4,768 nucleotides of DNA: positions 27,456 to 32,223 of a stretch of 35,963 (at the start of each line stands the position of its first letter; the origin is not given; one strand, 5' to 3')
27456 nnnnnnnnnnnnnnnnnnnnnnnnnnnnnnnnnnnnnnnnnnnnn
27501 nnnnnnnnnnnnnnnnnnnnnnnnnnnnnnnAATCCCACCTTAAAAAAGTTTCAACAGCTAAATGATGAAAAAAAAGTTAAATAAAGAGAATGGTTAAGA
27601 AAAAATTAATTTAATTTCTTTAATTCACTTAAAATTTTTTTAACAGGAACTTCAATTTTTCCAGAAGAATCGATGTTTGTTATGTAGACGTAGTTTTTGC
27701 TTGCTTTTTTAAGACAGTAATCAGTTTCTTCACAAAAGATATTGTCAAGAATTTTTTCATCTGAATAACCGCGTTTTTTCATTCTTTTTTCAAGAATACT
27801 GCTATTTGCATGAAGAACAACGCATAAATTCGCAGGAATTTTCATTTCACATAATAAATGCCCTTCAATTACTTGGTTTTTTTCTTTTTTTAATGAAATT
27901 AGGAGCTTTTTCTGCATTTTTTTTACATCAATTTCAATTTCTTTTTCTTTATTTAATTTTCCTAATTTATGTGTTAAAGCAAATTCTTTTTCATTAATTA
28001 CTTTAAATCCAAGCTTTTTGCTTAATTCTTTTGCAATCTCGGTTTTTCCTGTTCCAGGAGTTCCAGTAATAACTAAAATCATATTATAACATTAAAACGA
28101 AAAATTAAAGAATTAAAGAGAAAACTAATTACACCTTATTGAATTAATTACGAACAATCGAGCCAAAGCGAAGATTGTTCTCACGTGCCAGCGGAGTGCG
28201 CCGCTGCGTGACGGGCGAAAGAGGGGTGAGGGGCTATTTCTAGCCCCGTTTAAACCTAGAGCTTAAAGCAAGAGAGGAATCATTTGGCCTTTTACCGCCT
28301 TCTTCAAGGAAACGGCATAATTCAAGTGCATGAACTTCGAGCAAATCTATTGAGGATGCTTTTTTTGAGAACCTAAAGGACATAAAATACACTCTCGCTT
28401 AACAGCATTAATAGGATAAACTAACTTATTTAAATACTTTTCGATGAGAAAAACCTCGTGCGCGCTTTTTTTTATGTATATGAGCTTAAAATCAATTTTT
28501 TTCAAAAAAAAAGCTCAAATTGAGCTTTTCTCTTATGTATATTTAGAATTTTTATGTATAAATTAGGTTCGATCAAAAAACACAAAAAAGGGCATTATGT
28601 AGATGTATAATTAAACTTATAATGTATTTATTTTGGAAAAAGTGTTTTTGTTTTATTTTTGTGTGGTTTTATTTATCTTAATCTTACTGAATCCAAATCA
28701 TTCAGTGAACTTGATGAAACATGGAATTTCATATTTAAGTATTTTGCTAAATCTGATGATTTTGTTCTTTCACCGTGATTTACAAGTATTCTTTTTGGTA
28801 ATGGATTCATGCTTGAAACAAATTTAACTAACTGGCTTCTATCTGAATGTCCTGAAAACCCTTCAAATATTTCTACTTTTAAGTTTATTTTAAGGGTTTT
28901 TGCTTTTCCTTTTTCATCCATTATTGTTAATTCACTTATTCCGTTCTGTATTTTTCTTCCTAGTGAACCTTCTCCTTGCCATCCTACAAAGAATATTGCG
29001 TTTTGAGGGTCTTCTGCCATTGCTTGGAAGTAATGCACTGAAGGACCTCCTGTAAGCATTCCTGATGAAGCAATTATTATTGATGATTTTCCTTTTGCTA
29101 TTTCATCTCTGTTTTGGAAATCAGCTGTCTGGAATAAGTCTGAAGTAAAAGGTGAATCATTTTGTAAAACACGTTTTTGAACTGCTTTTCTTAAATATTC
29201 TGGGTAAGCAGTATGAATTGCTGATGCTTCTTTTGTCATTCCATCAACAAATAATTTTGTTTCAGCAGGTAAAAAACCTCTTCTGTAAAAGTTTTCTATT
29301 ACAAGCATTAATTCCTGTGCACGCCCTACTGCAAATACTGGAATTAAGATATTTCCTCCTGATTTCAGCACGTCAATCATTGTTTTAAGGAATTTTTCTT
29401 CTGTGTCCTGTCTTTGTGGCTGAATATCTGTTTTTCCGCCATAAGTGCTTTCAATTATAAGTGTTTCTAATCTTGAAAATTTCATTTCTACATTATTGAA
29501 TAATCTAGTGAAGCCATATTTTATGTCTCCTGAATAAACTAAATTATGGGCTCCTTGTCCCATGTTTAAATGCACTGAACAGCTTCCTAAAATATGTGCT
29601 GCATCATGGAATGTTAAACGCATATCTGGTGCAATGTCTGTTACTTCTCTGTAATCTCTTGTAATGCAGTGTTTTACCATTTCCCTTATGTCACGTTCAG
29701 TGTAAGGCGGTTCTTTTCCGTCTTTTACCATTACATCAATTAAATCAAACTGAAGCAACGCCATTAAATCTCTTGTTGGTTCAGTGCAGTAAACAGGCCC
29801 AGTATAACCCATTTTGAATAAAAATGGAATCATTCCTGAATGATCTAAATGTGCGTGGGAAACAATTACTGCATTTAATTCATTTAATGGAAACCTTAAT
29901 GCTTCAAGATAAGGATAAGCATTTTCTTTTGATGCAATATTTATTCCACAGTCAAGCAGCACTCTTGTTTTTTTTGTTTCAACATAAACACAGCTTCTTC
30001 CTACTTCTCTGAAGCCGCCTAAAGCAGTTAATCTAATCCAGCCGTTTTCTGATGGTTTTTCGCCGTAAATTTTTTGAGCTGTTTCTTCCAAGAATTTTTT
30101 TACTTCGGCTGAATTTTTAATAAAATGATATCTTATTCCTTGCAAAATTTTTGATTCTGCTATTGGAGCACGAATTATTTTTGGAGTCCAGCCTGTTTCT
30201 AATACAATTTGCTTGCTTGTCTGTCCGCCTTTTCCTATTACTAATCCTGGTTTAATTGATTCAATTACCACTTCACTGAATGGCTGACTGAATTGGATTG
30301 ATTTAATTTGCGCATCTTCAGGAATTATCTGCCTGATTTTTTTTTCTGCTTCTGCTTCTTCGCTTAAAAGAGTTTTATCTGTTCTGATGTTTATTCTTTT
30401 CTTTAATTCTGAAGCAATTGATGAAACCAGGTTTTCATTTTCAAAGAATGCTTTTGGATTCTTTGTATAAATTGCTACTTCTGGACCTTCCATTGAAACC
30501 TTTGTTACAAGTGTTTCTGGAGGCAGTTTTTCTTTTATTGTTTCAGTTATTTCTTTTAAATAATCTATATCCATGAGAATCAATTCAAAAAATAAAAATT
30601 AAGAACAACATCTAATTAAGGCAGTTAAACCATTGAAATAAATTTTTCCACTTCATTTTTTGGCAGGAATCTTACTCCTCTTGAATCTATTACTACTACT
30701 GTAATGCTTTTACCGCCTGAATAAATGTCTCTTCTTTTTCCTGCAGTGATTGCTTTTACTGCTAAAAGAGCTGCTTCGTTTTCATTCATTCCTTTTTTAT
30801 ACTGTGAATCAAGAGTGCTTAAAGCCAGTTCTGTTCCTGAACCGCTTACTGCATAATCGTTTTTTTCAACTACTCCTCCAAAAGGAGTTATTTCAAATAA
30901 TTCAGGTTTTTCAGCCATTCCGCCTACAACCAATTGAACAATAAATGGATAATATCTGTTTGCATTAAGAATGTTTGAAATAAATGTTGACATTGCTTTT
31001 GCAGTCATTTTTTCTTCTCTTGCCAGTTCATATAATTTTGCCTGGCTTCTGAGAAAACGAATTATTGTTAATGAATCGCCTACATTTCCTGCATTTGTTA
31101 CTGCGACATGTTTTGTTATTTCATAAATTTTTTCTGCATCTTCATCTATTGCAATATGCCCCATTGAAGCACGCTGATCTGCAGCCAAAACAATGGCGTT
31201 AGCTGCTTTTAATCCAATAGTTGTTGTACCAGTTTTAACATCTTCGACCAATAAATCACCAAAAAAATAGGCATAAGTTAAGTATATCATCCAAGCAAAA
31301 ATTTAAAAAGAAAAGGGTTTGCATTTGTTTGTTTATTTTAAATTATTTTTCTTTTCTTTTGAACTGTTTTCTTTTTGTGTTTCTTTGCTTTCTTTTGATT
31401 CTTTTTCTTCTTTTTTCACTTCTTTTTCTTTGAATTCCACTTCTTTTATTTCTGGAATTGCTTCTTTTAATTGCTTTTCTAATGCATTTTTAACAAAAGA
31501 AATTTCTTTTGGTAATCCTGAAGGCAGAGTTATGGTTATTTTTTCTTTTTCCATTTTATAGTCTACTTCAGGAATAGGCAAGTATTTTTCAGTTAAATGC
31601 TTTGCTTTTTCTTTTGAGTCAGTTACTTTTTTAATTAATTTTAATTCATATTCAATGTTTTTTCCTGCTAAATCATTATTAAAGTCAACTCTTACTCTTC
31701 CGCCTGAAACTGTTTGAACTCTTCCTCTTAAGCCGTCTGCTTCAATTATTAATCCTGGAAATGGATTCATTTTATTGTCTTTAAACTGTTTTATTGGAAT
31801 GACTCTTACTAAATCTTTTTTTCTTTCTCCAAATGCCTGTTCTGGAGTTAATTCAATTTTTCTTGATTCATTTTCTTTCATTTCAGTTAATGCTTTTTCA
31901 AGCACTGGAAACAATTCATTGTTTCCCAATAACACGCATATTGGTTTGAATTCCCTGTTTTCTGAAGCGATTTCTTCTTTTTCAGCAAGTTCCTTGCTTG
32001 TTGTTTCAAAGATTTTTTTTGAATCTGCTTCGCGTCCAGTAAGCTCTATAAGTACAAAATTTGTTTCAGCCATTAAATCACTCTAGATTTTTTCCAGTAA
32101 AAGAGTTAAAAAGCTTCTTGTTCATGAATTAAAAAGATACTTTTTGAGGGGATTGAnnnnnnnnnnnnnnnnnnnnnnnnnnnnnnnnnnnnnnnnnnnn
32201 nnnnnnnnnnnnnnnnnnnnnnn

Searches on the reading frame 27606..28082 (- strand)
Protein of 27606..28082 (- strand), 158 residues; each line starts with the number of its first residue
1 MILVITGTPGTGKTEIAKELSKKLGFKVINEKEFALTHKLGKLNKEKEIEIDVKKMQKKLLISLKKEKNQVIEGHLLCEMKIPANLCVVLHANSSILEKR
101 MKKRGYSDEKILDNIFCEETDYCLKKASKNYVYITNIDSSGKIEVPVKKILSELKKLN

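Call 9: search_protein_families(library=pfam, proteins=[window:27606-28082:-], max_evalue=0.001)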
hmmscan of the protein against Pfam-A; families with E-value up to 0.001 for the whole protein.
window:27606-28082:- (158 aa): 9 families
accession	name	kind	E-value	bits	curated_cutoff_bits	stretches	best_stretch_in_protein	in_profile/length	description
PF13238.12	AAA_18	-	5.1e-18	66.2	29.4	1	4-118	2-125/128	AAA domain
PF13521.12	AAA_28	-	4e-07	30.8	27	1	4-84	3-85/164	AAA domain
PF13207.12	AAA_17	-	5.1e-07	30.5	27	1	6-108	1-129/136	AAA domain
PF13189.12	Cytidylate_kin2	-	7e-06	26.8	28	1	5-132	4-96/176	Cytidylate kinase-like family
PF01712.25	dNK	-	2.3e-05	24.7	27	0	3-33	1-31/203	Deoxynucleoside kinase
PF00004.35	AAA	-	7e-05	23.7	21.2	1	4-49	2-38/131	ATPase family associated with various cellular activities (AAA)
PF06068.19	TIP49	-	0.00024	20.9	23.8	1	3-84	53-129/347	TIP49 P-loop domain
PF03215.21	Rad17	-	0.00069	20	23.8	0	2-33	47-78/186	Rad17 P-loop domain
PF13671.12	AAA_33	-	0.00089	20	27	0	3-36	2-35/143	AAA domain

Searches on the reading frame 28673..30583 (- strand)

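Call 9: search_protein_families(library=pfam, proteins=[window:28673-30583:-], max_evalue=0.001)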
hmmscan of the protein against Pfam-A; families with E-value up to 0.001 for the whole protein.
window:28673-30583:- (636 aa): 6 families
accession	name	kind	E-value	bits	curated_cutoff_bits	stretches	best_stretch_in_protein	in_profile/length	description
PF10996.14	Beta-Casp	-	4.4e-27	95.4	27.7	1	422-545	1-120/120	Beta-Casp domain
PF17214.9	KH_TffA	-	3.7e-25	88.1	22.6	1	7-73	2-68/68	Transcription termination factor FttA, KH domain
PF07521.17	RMMBL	-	2.2e-15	56.8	21.6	1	564-621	2-57/63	Zn-dependent metallo-hydrolase RNA specificity domain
PF00753.33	Lactamase_B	-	9.2e-11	42.5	22.7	1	195-356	5-152/196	Metallo-beta-lactamase superfamily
PF16661.11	Lactamase_B_6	-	1.9e-09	37.6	27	1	202-354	3-162/193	Metallo-beta-lactamase superfamily domain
PF12706.13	Lactamase_B_2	-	4.5e-09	36.6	27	1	206-358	1-147/200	Beta-lactamase superfamily domain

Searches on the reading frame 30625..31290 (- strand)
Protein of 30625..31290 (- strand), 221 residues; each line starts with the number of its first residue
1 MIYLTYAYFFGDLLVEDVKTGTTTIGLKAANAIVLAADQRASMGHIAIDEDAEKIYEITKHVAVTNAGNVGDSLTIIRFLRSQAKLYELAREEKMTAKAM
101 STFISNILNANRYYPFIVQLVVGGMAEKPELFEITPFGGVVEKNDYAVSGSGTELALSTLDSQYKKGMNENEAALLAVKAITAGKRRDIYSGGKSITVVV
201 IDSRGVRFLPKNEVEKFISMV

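Call 9: search_protein_families(library=pfam, proteins=[window:30625-31290:-], max_evalue=0.001)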
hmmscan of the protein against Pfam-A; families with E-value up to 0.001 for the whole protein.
window:30625-31290:- (221 aa): 1 family
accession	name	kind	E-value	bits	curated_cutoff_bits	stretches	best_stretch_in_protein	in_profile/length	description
PF00227.31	Proteasome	-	9.9e-47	159.5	22.4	1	18-200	1-188/189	Proteasome subunit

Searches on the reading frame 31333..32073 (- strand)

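Call 9: search_protein_families(library=pfam, proteins=[window:31333-32073:-], max_evalue=0.001)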
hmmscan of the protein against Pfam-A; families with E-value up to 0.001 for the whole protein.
window:31333-32073:- (246 aa): 3 families
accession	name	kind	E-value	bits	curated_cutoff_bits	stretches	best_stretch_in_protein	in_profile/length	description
PF22199.2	FKBP26_IF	-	9.6e-17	61.1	27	1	90-135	1-46/46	FKBP26, IF domain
PF00254.34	FKBP_C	-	4.2e-07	30.6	21.1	1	30-86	20-76/94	FKBP-type peptidyl-prolyl cis-trans isomerase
PF18046.7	FKBP26_C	-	4.8e-05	23.9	27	1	154-214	2-67/72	FKBP26_C-terminal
